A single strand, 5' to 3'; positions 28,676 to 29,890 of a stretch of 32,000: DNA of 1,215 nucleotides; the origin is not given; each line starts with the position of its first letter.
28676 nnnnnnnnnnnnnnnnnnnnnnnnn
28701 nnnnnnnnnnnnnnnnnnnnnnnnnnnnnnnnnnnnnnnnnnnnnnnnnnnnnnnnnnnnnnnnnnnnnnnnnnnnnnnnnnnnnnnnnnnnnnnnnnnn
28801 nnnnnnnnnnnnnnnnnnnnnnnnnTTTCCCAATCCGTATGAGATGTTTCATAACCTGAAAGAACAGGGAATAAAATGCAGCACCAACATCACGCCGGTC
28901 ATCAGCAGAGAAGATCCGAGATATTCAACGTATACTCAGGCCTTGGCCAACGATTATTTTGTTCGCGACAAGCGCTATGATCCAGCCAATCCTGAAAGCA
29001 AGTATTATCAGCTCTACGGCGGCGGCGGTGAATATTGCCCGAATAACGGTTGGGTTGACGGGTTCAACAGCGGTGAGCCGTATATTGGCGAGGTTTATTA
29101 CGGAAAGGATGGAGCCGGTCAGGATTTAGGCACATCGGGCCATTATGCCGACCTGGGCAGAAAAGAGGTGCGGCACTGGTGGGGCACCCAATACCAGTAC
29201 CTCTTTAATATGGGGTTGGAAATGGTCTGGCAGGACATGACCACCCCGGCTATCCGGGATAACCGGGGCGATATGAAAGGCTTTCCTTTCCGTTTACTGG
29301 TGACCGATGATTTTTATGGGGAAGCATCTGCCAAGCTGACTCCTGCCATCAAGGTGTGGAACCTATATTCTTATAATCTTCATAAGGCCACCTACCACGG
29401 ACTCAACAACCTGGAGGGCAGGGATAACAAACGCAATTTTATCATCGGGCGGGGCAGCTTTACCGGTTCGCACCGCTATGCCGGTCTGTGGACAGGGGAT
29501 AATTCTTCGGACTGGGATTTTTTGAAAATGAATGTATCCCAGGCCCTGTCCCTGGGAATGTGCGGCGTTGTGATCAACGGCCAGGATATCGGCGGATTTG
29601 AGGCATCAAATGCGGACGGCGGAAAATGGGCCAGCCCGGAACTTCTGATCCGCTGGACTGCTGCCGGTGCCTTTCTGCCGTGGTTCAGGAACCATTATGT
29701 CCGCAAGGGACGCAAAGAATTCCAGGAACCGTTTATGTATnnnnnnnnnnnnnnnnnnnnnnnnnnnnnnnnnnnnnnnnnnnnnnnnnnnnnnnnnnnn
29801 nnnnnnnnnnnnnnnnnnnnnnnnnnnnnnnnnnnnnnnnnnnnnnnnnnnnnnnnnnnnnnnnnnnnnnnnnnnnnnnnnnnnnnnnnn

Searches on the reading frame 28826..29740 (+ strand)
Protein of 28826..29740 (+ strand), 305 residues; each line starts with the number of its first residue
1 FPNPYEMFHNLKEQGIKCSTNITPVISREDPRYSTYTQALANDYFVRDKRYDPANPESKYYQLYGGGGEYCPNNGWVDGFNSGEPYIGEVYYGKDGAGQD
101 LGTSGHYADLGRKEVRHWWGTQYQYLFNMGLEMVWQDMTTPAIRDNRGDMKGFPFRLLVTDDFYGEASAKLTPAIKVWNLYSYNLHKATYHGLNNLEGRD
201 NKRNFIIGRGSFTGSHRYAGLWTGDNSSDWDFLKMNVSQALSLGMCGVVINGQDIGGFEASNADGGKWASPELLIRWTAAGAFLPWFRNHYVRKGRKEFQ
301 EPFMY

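Call 76: search_solved_structures(query=window:28826-29740:+, max_evalue=1e-10, show_alignments=2)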
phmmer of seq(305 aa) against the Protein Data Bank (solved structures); distinct sequences matched with E-value up to 1e-10: 33.
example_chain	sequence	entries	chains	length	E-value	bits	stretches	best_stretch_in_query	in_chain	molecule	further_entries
2x2h_A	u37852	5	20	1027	6.7e-32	114.3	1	149-305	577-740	ALPHA-1,4-GLUCAN LYASE ISOZYME 1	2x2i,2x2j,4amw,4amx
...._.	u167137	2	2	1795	5.6e-27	98.1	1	76-292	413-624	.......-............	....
5djw_A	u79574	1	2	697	1.1e-26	97.2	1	104-292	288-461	Alpha-glucosidase II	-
3n04_A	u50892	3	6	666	2.2e-26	96.1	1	163-298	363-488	alpha-glucosidase | Glycosyl hydrolase, family 31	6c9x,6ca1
3nuk_A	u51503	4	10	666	2.2e-26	96.1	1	163-298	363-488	ALPHA-GLUCOSIDASE | Glycosyl hydrolase, family 31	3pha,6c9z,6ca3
3m46_A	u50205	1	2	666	2.2e-26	96.1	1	163-298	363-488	Uncharacterized protein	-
3m6d_A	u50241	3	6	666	2.4e-25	92.8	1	163-298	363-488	Uncharacterized protein | alpha-glucosidase GH31 family | alpha-Glucosidase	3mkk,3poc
3nsx_A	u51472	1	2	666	3e-25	92.4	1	163-298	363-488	alpha-glucosidase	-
8d43_A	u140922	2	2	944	3e-24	89.1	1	98-298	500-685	Neutral alpha-glucosidase AB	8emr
7kbj_A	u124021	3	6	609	2.6e-23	86.1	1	94-298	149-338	Neutral alpha-glucosidase AB Trypsin-cleaved Fragment #3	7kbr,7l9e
5f0e_A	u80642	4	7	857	4.9e-23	85.1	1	94-298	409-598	Neutral alpha-glucosidase AB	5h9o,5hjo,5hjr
5ieg_A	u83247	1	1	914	5.9e-23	84.9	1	94-298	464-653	Neutral alpha-glucosidase AB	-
5ief_A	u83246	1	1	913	5.9e-23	84.9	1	94-298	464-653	Neutral alpha-glucosidase AB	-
5ied_A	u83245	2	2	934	6.2e-23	84.8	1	94-298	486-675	Neutral alpha-glucosidase AB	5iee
7kry_A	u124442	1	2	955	6.5e-23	84.8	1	94-298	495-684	Neutral alpha-glucosidase AB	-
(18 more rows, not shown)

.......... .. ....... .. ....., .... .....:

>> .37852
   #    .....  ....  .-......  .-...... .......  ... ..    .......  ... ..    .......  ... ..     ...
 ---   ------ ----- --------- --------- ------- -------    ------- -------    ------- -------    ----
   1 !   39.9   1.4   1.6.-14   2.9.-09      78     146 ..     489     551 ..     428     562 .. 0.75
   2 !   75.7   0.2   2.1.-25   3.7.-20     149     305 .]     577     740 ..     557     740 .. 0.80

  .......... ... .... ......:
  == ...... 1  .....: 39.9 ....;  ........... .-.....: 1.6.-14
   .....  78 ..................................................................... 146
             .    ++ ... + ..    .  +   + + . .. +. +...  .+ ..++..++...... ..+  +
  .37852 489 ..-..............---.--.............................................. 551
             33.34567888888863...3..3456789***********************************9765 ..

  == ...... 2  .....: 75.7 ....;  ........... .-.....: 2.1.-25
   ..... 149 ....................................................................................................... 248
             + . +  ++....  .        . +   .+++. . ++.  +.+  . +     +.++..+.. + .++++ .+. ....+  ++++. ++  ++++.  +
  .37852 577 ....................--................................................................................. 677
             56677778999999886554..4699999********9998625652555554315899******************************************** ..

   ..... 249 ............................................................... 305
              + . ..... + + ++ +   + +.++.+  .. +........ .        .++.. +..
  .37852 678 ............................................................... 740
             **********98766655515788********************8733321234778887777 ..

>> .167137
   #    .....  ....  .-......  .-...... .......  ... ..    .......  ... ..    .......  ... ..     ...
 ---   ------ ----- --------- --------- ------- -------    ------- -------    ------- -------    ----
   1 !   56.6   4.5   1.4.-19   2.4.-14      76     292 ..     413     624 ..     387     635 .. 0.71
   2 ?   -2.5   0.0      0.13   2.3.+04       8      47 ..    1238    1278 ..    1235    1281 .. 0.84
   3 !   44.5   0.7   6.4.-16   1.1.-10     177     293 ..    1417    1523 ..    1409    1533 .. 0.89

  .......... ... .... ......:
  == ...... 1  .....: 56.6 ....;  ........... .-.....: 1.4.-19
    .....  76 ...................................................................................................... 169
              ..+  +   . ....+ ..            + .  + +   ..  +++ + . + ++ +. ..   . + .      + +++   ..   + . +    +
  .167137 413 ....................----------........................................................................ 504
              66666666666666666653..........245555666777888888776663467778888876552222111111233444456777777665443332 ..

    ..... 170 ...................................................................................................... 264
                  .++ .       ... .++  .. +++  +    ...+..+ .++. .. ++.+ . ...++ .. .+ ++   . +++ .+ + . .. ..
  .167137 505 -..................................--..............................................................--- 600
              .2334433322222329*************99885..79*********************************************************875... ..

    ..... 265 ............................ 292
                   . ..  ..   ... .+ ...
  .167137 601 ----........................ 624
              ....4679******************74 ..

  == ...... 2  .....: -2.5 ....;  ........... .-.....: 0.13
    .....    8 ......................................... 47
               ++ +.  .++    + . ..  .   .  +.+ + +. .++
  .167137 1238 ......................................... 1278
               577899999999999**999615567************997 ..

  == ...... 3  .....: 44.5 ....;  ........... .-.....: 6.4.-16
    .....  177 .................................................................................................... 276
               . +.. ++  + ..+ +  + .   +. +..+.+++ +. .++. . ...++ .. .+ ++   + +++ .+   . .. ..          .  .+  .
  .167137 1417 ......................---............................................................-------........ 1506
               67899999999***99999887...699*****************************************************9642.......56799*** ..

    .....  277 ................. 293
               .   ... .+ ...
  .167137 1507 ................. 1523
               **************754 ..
